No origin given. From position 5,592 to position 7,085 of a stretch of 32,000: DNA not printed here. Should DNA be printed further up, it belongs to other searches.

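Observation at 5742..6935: A second, more divergent beta-CA-like protein has an even longer His-to-Cys loop (H100-x14-C115-G-G)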

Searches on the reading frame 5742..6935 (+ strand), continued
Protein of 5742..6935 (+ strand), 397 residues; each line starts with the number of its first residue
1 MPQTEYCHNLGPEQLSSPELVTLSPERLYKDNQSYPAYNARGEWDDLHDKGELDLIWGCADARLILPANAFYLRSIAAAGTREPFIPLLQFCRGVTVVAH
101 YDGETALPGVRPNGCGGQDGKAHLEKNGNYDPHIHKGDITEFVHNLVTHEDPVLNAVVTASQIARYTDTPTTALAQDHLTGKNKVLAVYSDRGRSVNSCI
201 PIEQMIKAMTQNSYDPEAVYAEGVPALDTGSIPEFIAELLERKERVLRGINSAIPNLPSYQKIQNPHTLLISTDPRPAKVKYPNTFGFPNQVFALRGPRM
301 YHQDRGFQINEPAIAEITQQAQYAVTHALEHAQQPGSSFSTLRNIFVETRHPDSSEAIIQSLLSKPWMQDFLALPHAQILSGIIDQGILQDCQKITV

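Call 40: find_encoding_contigs(protein=P0016, flank=6000, max_places=3)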
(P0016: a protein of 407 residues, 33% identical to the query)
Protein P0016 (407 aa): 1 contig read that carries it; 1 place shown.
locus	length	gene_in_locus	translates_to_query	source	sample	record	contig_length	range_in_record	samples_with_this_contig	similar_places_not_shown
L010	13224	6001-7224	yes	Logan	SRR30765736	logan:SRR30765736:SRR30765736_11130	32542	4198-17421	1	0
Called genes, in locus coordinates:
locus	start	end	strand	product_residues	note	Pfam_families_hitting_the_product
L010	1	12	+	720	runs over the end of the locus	PF04932:Wzy_C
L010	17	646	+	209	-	PF01327:Pep_deformylase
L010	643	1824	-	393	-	-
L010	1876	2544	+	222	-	-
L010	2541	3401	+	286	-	PF00551:Formyl_trans_N, PF02911:Formyl_trans_C (faint)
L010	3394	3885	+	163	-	-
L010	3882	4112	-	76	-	PF00830:Ribosomal_L28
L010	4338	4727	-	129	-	PF16320:Ribosomal_L12_N, PF00542:Ribosomal_L12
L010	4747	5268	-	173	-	PF00466:Ribosomal_L10, PF27436:RL10_C (weak)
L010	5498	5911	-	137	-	PF20393:Pro_CA_2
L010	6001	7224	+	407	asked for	-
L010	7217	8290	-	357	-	PF02481:DNA_processg_A, PF17782:WHD_DprA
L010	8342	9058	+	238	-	-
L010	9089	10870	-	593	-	PF03717:PBP_dimer, PF00905:Transpeptidase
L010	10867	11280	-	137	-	-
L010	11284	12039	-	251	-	PF04085:MreC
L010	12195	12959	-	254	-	PF04203:Sortase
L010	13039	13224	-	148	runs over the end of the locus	PF00293:NUDIX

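Call 42: search_protein_families(library=pfam, proteins=[L008:1499-2356:-, L010:5498-5911:-], max_evalue=10)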
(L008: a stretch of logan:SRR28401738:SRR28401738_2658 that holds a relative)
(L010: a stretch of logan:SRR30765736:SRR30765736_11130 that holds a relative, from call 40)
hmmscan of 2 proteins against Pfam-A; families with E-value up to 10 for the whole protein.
L008:1499-2356:- (285 aa): 1 family
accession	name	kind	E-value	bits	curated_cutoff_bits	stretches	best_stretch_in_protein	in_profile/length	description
PF10029.15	DUF2271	-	0.16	12.1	27.3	1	108-159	43-92/136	Predicted periplasmic protein (DUF2271)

L010:5498-5911:- (137 aa): 3 families
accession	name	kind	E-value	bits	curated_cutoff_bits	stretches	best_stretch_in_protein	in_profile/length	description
PF20393.3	Pro_CA_2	-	1.2e-29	103.4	30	1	9-133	3-123/125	Putative carbonic anhydrase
PF00484.24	Pro_CA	-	8.4e-05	23.3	25.7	1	14-115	3-97/156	Carbonic anhydrase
PF24347.1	FIGL1_N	-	0.2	12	27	1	17-39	3-25/75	FIGL1 N-terminal domain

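Call 66: find_homologous_proteins(query=A2, max_evalue=0.001)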
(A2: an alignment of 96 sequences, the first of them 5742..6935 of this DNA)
Query A2 (96 sequences) (397 aa, profile of the alignment): 2 proteins with E <= 0.001 among 8000 candidates.
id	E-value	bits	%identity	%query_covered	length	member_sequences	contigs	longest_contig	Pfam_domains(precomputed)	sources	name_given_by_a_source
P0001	4.2e-120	419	98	100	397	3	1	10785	-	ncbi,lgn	-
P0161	9.9e-101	355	25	94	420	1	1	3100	-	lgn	-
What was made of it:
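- Tried and rejected: Repeating it with the family alignment returned 2 proteins (call 66).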

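Call 67: list_cluster_members(proteins=[P0013, P0014, P0015, P0017, P0018, P0019, P0022, P0030, P0050, P0085])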
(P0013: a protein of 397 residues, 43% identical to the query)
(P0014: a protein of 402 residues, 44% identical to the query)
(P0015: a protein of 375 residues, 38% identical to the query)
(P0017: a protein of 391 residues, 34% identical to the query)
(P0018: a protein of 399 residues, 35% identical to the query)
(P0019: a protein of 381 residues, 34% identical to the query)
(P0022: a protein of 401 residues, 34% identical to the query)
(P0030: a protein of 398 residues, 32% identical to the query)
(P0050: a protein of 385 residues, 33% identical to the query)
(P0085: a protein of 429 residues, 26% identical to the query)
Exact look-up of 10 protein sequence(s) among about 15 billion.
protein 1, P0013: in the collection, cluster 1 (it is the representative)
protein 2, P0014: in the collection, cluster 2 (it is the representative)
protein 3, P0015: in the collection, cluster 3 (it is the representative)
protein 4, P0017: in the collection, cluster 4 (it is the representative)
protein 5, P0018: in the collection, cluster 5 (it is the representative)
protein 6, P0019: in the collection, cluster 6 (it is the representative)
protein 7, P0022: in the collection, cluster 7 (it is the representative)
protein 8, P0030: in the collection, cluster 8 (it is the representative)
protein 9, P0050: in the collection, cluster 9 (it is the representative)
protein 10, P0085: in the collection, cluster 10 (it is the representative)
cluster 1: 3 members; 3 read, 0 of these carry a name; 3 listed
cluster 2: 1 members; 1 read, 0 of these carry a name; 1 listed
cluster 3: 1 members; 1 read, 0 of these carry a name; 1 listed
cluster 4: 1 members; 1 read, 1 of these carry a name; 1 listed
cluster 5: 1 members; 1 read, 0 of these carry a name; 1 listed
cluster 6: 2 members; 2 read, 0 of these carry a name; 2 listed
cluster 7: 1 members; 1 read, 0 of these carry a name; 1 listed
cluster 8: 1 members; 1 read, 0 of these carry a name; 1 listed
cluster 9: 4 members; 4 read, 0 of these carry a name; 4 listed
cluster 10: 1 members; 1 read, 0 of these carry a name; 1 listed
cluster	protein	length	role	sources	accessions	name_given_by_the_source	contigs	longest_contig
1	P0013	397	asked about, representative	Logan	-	-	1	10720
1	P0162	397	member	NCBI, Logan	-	-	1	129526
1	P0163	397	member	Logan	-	-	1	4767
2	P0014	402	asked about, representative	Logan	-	-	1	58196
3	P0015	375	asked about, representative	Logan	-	-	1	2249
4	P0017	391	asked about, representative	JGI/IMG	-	hypothetical protein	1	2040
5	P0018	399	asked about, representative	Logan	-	-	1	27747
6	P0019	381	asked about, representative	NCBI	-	-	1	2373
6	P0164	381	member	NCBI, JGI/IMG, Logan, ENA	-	-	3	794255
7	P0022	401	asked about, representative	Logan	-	-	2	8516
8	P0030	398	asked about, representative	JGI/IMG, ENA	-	-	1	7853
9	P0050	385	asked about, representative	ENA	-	-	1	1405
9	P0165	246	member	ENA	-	-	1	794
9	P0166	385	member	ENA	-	-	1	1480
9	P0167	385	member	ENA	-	-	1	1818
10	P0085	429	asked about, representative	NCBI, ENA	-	-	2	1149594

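Call 68: find_encoding_contigs(protein=P0085, flank=5000, max_places=2)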
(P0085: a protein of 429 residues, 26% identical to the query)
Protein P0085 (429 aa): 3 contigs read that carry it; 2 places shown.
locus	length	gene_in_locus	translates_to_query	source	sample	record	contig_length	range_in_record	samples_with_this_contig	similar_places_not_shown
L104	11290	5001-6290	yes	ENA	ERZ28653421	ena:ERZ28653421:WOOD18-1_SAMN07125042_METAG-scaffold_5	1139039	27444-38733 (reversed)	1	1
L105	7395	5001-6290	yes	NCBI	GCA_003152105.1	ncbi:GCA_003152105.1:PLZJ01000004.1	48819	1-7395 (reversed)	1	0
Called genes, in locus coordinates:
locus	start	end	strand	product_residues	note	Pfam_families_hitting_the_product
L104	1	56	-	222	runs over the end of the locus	PF01712:dNK (weak), PF02223:Thymidylate_kin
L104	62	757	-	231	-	PF01712:dNK, PF02223:Thymidylate_kin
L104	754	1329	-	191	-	PF22569:DCD_C (weak), PF22769:DCD, PF00692:dUTPase (weak)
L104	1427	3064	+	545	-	PF00092:VWA (faint), PF13519:VWA_2 (faint)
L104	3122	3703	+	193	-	PF00963:Cohesin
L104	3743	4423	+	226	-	-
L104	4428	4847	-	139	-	PF20393:Pro_CA_2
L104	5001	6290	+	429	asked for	-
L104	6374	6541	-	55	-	-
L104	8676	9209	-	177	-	PF00588:SpoU_methylase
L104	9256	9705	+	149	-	-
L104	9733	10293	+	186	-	-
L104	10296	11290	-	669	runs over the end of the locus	PF01751:Toprim, PF01131:Topoisom_bac, PF01396:Zn_ribbon_Top1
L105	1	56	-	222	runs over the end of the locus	PF01712:dNK (weak), PF02223:Thymidylate_kin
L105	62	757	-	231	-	PF01712:dNK, PF02223:Thymidylate_kin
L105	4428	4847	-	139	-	PF20393:Pro_CA_2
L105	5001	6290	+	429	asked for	-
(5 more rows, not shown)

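Call 69: find_encoding_contigs(protein=P0164, flank=5000, max_places=2)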
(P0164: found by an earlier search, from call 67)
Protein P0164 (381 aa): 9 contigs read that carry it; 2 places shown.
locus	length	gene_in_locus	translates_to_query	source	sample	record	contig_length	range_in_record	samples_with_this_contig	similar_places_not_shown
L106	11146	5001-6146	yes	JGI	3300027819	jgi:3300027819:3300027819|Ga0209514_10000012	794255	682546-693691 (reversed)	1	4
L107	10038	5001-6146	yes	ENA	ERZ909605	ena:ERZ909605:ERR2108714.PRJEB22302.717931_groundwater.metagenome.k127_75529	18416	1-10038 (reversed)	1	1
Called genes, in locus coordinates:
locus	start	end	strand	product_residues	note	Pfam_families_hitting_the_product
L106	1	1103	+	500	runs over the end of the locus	PF02874:ATP-synt_ab_N, PF00006:ATP-synt_ab, PF00306:ATP-synt_ab_C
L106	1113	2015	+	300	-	PF00231:ATP-synt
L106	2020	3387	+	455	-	PF02874:ATP-synt_ab_N, PF00006:ATP-synt_ab, PF22919:ATP-synt_VA_C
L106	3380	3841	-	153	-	-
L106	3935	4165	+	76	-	-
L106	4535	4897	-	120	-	PF20393:Pro_CA_2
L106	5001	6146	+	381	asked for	-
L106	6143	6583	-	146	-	PF00293:NUDIX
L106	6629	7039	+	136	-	PF02823:ATP-synt_DE_N, PF00401:ATP-synt_DE (weak)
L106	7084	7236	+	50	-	-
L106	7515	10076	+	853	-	PF00912:Transgly, PF00905:Transpeptidase, PF17957:Big_7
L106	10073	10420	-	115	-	-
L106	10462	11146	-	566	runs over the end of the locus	PF03483:B3_4, PF03484:B5, PF17759:tRNA_synthFbeta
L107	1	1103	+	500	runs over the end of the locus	PF02874:ATP-synt_ab_N, PF00006:ATP-synt_ab, PF00306:ATP-synt_ab_C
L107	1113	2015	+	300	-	PF00231:ATP-synt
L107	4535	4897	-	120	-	PF20393:Pro_CA_2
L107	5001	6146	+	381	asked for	-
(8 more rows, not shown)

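Call 70: find_encoding_contigs(protein=P0014, flank=5000, max_places=2)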
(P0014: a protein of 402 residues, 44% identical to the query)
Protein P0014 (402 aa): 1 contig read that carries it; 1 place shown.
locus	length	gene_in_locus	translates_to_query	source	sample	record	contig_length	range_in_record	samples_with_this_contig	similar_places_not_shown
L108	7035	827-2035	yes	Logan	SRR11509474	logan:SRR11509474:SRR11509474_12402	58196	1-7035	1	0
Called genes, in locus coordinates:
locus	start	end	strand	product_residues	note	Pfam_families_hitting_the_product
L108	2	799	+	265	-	?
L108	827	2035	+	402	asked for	-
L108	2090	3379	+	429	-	PF00070:Pyr_redox (faint), PF03446:NAD_binding_2 (faint), PF03721:UDPG_MGDP_dh_N, PF00984:UDPG_MGDP_dh, PF03720:UDPG_MGDP_dh_C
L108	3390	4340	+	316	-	PF01073:3Beta_HSD (weak), PF01370:Epimerase, PF04321:RmlD_sub_bind, PF07993:NAD_binding_4 (faint), PF16363:GDP_Man_Dehyd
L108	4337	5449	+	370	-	PF00535:Glycos_transf_2, PF10111:Glyco_tranf_2_2 (weak), PF04138:GtrA_DPMS_TM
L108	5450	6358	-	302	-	PF07653:SH3_2 (faint), PF08308:PEGA, PF06347:SH3_4 (weak), PF08239:SH3_3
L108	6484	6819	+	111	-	PF01396:Zn_ribbon_Top1 (faint)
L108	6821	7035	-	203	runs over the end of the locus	PF00730:HhH-GPD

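Call 78: search_solved_structures(query=A2, max_evalue=10, show_alignments=5)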
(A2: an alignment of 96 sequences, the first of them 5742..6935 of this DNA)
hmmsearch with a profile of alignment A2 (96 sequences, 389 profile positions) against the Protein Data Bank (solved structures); distinct sequences matched with E-value up to 10: 7.
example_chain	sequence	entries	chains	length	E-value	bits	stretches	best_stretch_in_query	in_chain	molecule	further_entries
7osl_A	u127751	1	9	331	0.03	16.2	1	137-236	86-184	Translocator EscV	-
7k08_A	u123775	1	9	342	0.032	16.1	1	137-236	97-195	Translocator EscV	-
1zps_A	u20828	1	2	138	0.45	12.3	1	167-190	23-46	Phosphoribosyl-AMP cyclohydrolase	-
7cxw_A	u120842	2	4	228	0.5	12.2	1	16-105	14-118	Carbonic anhydrase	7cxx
7cxy_A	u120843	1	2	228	0.5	12.2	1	16-105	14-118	Carbonic anhydrase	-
9kns_A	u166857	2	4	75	1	11.2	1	201-255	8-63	Protein Hook homolog 3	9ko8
4o1k_A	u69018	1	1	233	1.1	11.1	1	17-109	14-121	Carbonic anhydrase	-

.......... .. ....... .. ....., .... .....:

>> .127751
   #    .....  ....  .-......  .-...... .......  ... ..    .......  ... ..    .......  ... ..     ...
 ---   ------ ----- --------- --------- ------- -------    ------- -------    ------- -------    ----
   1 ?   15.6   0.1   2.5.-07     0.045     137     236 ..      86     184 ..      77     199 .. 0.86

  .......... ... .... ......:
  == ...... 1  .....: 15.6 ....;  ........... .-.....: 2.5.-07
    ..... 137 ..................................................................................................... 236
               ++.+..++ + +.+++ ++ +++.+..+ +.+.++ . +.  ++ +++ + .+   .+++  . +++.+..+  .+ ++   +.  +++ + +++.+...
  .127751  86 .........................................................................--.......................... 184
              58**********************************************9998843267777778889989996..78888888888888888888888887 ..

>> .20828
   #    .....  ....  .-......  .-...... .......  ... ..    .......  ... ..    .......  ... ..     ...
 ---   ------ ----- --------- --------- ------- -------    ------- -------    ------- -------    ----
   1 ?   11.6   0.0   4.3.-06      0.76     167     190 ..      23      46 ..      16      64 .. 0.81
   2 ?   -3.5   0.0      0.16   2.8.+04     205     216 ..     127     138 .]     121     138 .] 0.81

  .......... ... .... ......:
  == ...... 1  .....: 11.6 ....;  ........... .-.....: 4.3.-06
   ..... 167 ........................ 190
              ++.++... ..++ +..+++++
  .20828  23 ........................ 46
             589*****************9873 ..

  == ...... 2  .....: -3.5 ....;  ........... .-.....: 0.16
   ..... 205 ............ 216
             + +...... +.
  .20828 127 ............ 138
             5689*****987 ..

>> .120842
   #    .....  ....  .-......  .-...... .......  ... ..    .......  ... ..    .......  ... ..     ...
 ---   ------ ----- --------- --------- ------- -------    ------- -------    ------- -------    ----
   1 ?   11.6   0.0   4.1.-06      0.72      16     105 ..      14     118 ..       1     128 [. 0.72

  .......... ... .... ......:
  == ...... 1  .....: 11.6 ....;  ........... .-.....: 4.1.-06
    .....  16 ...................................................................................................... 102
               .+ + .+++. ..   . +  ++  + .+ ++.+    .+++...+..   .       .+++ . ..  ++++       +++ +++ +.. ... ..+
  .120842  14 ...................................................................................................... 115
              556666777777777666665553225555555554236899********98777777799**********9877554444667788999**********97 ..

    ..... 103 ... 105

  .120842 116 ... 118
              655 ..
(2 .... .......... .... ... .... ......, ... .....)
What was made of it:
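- On Beta-carbonic anhydrase superfamily (fold level): The N-domain lacks it (call 78).
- The N-domain lacks the canonical Gln before the first Cys (call 78).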

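Call 82: search_solved_structures(query=L010:5498-5911:-, max_evalue=1)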
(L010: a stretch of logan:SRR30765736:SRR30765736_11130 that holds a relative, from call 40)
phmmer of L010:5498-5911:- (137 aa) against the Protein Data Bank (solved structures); distinct sequences matched with E-value up to 1: 2.
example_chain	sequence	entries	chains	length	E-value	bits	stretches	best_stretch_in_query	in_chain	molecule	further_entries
6nyr_A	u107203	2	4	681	0.54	13.7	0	27-81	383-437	Crov588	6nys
5w63_A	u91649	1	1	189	0.78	13.2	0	64-115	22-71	Apoptosis regulator bax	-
